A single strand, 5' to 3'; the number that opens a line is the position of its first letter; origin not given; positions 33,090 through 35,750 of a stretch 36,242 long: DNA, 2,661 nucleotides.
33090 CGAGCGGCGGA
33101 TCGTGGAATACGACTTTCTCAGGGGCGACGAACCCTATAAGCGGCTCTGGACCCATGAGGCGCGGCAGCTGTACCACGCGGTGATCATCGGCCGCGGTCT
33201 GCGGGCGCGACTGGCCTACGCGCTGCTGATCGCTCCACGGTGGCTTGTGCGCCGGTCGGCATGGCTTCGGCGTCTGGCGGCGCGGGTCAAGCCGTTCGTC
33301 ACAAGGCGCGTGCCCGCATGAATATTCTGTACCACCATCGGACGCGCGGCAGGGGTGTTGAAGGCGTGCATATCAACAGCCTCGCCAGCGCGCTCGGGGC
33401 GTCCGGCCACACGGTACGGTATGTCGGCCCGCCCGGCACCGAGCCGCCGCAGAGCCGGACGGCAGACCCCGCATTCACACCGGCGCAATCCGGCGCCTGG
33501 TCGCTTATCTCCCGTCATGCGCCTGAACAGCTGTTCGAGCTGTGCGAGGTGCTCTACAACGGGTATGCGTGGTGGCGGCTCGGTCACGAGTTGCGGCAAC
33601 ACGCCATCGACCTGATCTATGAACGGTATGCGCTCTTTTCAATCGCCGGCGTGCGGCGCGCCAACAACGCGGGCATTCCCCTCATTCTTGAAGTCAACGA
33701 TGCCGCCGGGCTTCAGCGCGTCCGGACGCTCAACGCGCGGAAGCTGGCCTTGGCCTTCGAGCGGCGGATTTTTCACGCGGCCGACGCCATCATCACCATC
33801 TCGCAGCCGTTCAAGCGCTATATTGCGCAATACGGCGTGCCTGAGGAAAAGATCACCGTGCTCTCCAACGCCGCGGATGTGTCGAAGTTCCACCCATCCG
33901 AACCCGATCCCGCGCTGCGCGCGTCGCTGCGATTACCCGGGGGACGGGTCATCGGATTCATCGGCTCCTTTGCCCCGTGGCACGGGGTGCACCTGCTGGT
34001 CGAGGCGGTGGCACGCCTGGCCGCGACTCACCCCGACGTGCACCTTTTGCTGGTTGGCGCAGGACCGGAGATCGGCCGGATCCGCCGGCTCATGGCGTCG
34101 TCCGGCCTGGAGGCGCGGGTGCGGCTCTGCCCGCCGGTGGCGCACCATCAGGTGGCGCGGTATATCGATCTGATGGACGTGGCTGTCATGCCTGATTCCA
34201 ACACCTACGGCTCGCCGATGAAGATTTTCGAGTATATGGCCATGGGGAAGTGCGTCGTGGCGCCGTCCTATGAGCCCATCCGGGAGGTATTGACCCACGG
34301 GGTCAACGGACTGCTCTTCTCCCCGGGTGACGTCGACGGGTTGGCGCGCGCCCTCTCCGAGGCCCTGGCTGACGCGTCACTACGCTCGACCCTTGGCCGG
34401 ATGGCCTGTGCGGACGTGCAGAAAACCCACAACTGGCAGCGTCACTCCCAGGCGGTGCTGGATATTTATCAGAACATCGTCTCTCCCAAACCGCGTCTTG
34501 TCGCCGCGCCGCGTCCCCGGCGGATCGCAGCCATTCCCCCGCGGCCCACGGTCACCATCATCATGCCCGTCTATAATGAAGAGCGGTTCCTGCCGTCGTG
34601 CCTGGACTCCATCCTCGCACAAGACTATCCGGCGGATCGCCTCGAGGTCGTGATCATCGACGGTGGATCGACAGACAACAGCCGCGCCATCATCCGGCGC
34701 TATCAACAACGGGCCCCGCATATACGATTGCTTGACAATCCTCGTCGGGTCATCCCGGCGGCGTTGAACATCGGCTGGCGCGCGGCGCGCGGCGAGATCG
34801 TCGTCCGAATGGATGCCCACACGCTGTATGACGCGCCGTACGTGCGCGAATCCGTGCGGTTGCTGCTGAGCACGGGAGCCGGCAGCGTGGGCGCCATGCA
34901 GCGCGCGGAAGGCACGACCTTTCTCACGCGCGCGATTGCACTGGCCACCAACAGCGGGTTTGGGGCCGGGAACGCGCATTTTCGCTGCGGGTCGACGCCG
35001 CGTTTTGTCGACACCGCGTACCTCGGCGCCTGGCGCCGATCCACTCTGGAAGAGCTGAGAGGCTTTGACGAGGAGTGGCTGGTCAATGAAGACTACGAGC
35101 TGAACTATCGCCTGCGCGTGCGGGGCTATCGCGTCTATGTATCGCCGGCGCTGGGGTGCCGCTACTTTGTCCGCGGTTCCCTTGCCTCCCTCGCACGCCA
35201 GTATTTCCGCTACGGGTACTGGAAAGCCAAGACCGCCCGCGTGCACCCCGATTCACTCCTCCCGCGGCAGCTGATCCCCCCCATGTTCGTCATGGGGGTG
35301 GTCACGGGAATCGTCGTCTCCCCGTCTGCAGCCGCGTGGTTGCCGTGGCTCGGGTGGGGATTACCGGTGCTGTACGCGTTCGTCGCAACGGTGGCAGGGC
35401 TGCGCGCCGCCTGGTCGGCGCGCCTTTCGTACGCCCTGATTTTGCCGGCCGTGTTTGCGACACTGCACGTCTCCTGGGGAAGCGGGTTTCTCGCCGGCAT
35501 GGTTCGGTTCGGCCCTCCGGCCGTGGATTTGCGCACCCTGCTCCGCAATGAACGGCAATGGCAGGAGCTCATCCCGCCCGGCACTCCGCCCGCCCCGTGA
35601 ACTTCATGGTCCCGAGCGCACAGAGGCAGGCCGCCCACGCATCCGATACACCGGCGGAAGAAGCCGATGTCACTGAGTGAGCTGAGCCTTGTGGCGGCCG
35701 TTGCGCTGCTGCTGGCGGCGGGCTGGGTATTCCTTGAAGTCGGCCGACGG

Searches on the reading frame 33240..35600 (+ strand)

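Call 8: search_protein_families(library=ncbifam, proteins=[window:33240-35600:+], max_evalue=0.0001)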
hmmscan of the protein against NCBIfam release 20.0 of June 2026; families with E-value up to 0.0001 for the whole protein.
window:33240-35600:+ (786 aa): 48 families (the best 25 are shown)
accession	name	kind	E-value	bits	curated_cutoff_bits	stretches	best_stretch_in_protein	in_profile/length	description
TIGR04063.1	stp3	hypoth_equivalog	5.4e-56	190.2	442.05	1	131-414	102-396/397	TIGR04063 family PEP-CTERM/XrtA system glycosyltransferase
TIGR03965.1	mycofact_glyco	equivalog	1.9e-29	102.9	280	1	430-715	68-354/467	mycofactocin biosynthesis glycosyltransferase MftF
TIGR03088.1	stp2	hypoth_equivalog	1.2e-26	93.6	409.05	1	110-413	69-373/374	TIGR03088 family PEP-CTERM/XrtA system glycosyltransferase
TIGR03449.1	mycothiol_MshA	equivalog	7.2e-24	84.4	462.5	1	120-414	100-404/406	D-inositol-3-phosphate glycosyltransferase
NF007640.0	PRK10307.1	subfamily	1.7e-21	76.6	276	1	151-397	142-391/411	WcaI family glycosyltransferase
TIGR03999.1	thiol_BshA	equivalog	5.8e-21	74.8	273.7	1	179-414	143-374/375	N-acetyl-alpha-D-glucosaminyl L-malate synthase BshA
NF007482.0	PRK10073.1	equivalog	2.7e-18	66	423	1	436-527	6-95/334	glycosyltransferase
NF053787.1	GlcN_PG_synth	equivalog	3.5e-18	65.6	480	1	171-414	134-360/361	N-acetylglucosaminyl phosphatidylglycerol synthase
TIGR03937.1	PgaC_IcaA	equivalog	5e-18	65.2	422.3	1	435-658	44-266/407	poly-beta-1,6-N-acetyl-D-glucosamine synthase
TIGR04047.1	MSMEG_0565_glyc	hypoth_equivalog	1.3e-17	64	259.85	1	172-411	130-372/373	MSMEG_0565 family glycosyltransferase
NF041875.1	EPS_EpsD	equivalog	2.2e-17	63.5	370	1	438-673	1-238/325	exopolysaccharide biosynthesis glycosyltransferase EpsD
NF038298.1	EPS_HpsO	equivalog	3.8e-17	62.1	575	1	179-414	145-388/388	hormogonium polysaccharide biosynthesis glycosyltransferase HpsO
NF047684.1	TeichurnBiosyTuaC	equivalog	4.4e-16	58.8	550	1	167-414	152-390/391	teichuronic acid biosynthesis protein TuaC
TIGR02149.1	glgA_Coryne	subfamily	5.5e-16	58.7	302.4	1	168-414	132-391/391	glycogen synthase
TIGR04005.1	wcaL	equivalog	1.1e-14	54.1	537.6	1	175-407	169-400/406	colanic acid biosynthesis glycosyltransferase WcaL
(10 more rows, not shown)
